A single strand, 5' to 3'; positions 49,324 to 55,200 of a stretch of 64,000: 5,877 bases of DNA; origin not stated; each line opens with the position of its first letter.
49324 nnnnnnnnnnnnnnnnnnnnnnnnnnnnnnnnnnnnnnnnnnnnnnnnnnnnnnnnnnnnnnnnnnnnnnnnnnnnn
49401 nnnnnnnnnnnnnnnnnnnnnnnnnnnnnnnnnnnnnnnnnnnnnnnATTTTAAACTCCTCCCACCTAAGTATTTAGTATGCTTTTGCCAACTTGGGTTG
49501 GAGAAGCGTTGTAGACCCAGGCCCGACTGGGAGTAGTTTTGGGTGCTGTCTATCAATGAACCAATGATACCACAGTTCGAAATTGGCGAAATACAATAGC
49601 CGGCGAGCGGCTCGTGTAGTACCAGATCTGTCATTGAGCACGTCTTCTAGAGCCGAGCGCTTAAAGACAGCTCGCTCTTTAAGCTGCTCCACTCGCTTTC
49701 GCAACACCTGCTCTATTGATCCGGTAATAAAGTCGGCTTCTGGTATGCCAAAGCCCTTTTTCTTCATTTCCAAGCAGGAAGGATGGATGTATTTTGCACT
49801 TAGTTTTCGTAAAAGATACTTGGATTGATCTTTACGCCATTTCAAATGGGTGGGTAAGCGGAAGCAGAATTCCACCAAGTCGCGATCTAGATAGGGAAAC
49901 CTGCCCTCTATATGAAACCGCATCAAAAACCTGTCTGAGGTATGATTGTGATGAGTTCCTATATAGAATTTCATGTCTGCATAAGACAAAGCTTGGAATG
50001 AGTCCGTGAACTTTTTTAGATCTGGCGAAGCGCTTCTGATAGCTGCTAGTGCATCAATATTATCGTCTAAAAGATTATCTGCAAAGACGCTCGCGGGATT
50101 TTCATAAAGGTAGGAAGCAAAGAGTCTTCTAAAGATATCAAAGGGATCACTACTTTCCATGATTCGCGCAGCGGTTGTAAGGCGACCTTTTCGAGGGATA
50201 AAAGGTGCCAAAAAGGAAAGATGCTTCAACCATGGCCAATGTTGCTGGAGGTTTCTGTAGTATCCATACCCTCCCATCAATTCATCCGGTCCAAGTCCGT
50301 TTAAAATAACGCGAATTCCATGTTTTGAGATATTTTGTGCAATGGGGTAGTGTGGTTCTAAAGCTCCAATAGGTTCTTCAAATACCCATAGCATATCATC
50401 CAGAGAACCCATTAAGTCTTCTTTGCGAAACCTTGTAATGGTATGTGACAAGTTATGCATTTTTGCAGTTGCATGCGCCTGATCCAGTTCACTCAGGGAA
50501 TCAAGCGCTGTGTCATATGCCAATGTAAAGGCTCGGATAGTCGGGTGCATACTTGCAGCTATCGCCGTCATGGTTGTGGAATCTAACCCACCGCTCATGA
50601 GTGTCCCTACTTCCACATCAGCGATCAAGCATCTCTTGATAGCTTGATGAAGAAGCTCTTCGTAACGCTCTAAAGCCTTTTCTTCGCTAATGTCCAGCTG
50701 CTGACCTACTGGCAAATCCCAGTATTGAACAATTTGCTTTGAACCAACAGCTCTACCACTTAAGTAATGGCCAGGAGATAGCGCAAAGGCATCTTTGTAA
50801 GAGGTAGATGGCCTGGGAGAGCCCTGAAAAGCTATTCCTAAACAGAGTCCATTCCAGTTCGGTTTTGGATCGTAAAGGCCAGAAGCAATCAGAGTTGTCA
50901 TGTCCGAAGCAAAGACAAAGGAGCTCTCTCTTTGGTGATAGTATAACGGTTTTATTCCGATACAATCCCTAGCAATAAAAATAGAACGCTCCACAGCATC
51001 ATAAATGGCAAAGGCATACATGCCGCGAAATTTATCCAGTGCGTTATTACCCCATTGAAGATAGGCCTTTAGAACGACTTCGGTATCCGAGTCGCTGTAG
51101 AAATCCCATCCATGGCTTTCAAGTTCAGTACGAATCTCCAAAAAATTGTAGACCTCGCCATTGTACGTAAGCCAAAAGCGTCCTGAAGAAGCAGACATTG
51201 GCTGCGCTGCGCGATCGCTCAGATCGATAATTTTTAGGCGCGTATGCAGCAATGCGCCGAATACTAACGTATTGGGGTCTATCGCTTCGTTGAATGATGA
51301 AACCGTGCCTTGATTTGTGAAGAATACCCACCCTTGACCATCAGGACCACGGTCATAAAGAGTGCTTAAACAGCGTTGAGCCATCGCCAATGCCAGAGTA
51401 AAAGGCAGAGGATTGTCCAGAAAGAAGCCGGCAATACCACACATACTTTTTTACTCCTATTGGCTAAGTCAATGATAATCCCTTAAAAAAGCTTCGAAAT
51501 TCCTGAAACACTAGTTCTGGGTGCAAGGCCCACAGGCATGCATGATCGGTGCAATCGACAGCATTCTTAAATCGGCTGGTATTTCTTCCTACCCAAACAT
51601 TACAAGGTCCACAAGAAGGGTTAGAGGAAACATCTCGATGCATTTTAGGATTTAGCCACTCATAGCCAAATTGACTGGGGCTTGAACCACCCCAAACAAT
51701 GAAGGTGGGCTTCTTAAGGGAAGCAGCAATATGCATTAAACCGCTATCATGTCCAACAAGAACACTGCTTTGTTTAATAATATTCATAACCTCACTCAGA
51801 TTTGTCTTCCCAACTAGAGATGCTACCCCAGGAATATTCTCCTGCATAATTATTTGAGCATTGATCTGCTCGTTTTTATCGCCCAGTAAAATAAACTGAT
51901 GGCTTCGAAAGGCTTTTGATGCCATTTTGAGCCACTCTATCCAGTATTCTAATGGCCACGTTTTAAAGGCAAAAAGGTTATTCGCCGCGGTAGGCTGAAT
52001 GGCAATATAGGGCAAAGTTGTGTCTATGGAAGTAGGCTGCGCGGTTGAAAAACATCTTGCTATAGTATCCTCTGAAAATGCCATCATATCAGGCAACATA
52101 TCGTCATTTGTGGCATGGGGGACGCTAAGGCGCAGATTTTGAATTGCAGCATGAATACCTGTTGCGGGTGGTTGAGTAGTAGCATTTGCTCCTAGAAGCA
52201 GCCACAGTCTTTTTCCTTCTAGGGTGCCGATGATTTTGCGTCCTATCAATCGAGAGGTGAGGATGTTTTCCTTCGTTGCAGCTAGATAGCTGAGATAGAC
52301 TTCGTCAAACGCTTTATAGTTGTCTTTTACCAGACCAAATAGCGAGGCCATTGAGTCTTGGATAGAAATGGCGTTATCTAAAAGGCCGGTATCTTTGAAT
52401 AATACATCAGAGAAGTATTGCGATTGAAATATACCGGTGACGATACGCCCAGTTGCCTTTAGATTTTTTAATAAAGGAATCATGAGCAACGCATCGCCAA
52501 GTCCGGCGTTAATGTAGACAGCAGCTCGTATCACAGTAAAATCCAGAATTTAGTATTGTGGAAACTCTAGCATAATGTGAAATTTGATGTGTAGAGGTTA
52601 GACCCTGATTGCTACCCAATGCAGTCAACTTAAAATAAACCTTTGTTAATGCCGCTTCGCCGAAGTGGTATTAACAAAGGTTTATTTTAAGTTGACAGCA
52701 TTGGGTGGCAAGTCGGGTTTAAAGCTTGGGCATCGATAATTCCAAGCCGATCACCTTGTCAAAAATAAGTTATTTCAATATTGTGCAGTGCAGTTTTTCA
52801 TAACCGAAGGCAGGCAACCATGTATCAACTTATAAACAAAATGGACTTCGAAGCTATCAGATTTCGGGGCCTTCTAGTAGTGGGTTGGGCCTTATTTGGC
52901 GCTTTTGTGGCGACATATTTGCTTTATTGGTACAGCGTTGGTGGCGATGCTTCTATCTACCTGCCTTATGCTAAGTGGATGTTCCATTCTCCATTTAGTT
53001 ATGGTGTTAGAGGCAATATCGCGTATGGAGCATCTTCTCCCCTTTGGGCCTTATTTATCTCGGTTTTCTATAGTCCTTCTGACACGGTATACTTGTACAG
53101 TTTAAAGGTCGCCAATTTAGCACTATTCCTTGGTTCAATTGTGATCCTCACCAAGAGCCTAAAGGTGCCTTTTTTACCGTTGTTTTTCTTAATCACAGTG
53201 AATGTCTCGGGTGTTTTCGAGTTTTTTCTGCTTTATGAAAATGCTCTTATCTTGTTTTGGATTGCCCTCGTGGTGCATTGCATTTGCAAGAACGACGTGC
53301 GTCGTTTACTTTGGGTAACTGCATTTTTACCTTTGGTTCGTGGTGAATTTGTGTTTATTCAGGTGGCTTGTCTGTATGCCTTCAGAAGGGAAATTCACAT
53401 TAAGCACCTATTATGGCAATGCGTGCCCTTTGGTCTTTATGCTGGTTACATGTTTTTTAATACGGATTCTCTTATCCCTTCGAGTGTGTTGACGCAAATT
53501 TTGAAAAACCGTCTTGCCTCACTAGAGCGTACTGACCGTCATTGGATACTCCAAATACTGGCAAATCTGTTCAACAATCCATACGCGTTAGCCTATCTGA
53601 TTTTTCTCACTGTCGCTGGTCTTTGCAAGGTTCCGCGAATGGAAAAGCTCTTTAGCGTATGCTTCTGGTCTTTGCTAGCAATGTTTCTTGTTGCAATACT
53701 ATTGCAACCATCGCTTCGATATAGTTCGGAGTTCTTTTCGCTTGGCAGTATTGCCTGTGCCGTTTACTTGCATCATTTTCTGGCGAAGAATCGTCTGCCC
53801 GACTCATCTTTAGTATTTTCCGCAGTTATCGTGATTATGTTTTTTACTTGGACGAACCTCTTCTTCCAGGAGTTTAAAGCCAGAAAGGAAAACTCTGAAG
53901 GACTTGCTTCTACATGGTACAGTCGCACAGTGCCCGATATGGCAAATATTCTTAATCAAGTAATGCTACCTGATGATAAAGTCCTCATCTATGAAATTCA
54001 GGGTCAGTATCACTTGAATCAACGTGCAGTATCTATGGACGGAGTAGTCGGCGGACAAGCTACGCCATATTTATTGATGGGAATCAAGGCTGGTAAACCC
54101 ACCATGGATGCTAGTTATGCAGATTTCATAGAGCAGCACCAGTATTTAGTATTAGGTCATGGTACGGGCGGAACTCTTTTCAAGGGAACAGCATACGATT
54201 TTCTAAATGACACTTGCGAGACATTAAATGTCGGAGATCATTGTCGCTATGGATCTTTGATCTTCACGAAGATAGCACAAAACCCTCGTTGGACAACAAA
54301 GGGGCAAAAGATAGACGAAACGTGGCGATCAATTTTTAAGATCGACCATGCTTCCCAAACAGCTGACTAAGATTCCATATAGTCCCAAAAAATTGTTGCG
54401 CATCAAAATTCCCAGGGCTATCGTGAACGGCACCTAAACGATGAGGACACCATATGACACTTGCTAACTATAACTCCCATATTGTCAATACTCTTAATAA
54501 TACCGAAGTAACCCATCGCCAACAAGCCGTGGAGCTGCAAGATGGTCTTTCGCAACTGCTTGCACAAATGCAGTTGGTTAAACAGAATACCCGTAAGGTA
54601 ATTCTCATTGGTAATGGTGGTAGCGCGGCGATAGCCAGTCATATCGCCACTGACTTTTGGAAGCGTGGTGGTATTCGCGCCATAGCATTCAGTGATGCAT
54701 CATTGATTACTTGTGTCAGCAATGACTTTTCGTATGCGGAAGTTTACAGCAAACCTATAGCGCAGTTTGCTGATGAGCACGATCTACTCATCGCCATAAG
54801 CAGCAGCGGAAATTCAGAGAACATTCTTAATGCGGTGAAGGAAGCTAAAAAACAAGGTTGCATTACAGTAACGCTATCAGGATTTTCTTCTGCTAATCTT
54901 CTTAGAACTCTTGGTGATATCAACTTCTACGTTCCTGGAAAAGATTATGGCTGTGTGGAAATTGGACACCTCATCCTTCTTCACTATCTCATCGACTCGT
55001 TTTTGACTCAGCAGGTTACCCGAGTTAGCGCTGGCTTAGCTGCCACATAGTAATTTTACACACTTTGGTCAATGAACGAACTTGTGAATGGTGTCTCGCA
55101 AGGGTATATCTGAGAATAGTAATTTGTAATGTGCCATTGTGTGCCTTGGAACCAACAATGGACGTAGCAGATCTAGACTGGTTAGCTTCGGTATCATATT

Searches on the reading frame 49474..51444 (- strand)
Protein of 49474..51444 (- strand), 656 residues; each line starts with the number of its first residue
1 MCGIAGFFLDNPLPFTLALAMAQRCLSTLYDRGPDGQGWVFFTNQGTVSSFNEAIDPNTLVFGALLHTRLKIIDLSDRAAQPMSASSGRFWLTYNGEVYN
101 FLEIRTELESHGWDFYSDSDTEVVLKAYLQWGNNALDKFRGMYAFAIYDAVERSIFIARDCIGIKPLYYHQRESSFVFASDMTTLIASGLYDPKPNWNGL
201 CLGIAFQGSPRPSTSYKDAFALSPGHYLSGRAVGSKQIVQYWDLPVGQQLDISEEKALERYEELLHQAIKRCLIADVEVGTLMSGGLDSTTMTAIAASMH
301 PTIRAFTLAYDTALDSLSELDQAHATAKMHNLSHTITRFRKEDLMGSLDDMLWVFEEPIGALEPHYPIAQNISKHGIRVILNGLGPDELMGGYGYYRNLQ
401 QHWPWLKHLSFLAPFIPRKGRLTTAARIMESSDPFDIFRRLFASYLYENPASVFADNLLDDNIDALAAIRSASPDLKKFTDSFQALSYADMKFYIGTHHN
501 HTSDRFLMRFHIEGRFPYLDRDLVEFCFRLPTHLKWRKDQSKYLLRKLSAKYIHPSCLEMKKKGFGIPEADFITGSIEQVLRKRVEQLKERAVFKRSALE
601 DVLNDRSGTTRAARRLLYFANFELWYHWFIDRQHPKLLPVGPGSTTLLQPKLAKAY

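Call 3: search_protein_families(library=pfam, proteins=[window:49474-51444:-], max_evalue=0.01)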
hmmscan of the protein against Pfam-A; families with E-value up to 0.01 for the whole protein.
window:49474-51444:- (656 aa): 5 families
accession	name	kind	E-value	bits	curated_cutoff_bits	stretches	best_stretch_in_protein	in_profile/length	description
PF00733.27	Asn_synthase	-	1e-66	226.5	21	1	261-626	2-353/354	Asparagine synthase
PF13537.11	GATase_7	-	2.5e-41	141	25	1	67-186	1-122/123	Glutamine amidotransferase domain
PF13522.11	GATase_6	-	2.4e-40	138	27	1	64-181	13-130/130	Glutamine amidotransferase domain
PF12481.13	DUF3700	-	0.0001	22.3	27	1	135-187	125-177/228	Aluminium induced protein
PF06508.19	QueC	-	0.00014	21.8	22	1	282-339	5-60/210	Queuosine biosynthesis protein QueC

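Call 4: search_protein_families(library=ncbifam, proteins=[window:49474-51444:-], max_evalue=0.01)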
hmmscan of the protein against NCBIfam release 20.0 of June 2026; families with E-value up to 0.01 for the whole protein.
window:49474-51444:- (656 aa): 11 families
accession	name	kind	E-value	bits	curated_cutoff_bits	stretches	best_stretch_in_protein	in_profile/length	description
TIGR01536.1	asn_synth_AEB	equivalog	1.8e-113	380.3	267.1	1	2-565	1-517/517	asparagine synthase (glutamine-hydrolyzing)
TIGR03108.1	eps_aminotran_1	hypoth_equivalog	2.3e-91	307.4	816.9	2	1-398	1-379/628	XrtA/PEP-CTERM system amidotransferase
TIGR03104.1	trio_amidotrans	equivalog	1.7e-90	304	570.1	1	1-626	1-586/589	N-acetylglutaminylglutamine amidotransferase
NF006949.0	PRK09431.1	equivalog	9.8e-69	232.3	499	3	1-187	1-167/554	asparagine synthase B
NF033535.1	lass_lactam_cya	exception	1e-56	192.9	525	2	1-407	1-394/668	lasso peptide isopeptide bond-forming cyclase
NF033561.1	macrolact_Ik_Al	subfamily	6e-15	54.8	300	1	140-358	80-295/561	albusnodin/ikarugamycin family macrolactam cyclase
TIGR01134.1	purF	equivalog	2.6e-12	46.9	350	1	21-185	15-199/432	amidophosphoribosyltransferase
NF001484.0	PRK00331.1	subfamily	1.2e-10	40.5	381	1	1-187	1-200/601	isomerizing glutamine--fructose-6-phosphate transaminase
TIGR01135.1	glmS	equivalog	1.2e-10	40.5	418.05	1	42-187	44-199/607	glutamine--fructose-6-phosphate transaminase (isomerizing)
TIGR00364.1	TIGR00364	equivalog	0.00046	19.8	150.3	1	282-336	4-56/201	7-cyano-7-deazaguanine synthase QueC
TIGR00268.2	TIGR00268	equivalog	0.0023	17.3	150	1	281-340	18-77/259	ATP-dependent sacrificial sulfur transferase LarE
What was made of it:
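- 49474..51444 (-): AsnB-type glutamine amidotransferase, in the same operon, upstream of the fusion. TIGR01536 380 bits, above its cutoff (call 4).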

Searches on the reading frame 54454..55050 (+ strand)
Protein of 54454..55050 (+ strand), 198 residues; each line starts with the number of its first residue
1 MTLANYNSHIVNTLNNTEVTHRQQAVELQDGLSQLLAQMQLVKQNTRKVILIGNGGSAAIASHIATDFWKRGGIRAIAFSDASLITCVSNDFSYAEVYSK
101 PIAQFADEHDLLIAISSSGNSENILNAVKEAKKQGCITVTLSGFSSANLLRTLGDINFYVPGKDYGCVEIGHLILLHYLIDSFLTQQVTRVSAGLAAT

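Call 3: search_protein_families(library=pfam, proteins=[window:54454-55050:+], max_evalue=0.01)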
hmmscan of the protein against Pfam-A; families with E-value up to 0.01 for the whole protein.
window:54454-55050:+ (198 aa): 2 families
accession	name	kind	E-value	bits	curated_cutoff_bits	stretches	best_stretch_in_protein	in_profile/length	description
PF13580.11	SIS_2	-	1.2e-15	58.2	27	1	27-143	16-138/138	SIS domain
PF01380.27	SIS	-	1.7e-07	31.5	25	1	47-160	6-104/131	SIS domain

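Call 4: search_protein_families(library=ncbifam, proteins=[window:54454-55050:+], max_evalue=0.01)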
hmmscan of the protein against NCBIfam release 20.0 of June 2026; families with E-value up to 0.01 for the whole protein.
window:54454-55050:+ (198 aa): 24 families
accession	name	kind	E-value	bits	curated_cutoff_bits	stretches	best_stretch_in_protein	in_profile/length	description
TIGR00441.1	gmhA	equivalog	8.4e-31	107.1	209.45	1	44-181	9-151/154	D-sedoheptulose 7-phosphate isomerase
NF010546.0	PRK13936.1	equivalog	7.4e-29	100.9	276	1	12-183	9-188/197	phosphoheptose isomerase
NF001628.0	PRK00414.1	equivalog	3e-27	95.5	265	1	32-180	33-183/192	D-sedoheptulose 7-phosphate isomerase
NF010547.0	PRK13938.1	equivalog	7.6e-19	68.1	320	1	46-179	45-183/196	D-sedoheptulose 7-phosphate isomerase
NF008138.0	PRK10886.1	equivalog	3.3e-17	62.8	352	1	25-176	20-179/196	DnaA initiator-associating protein DiaA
NF040776.2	AlsR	equivalog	2e-10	40.1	400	1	42-164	125-231/279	transcriptional repressor AlsR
NF008458.0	PRK11337.1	equivalog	2.8e-09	36.4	378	1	44-146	139-226/293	MurR/RpiR family transcriptional regulator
NF008590.0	PRK11557.1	equivalog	4.2e-08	32.9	355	1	34-150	121-221/282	MurR/RpiR family transcriptional regulator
NF046059.1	NagB_SO3506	equivalog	3.9e-07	29.7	430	1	90-142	71-120/330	glucosamine-6-phosphate deaminase NagB-II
NF006425.0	PRK08674.1-5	equivalog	1.3e-06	27.6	471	1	37-163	40-150/358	bifunctional phosphoglucose/phosphomannose isomerase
TIGR03127.2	RuMP_HxlB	equivalog_domain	4e-06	26.8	160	1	102-163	66-126/178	6-phospho-3-hexuloisomerase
NF006423.0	PRK08674.1-2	equivalog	6.3e-06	25.3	254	1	45-142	26-106/317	bifunctional phosphoglucose/phosphomannose isomerase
NF006426.0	PRK08674.1-6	subfamily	1.3e-05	24.2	295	1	40-142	40-124/354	bifunctional phosphoglucose/phosphomannose isomerase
NF041755.1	RuMP_HxlAB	equivalog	1.5e-05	24.1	500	1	107-162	287-341/391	bifunctional 3-hexulose-6-phosphate synthase/6-phospho-3-hexuloisomerase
TIGR02128.1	G6PI_arch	equivalog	5.2e-05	22.3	213.9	1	46-136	21-94/308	bifunctional phosphoglucose/phosphomannose isomerase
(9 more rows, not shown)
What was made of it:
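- On GmhA sedoheptulose-7-P isomerase (window 54454-55050): TIGR00441 scores 107 bits against a 209 cutoff (call 4).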
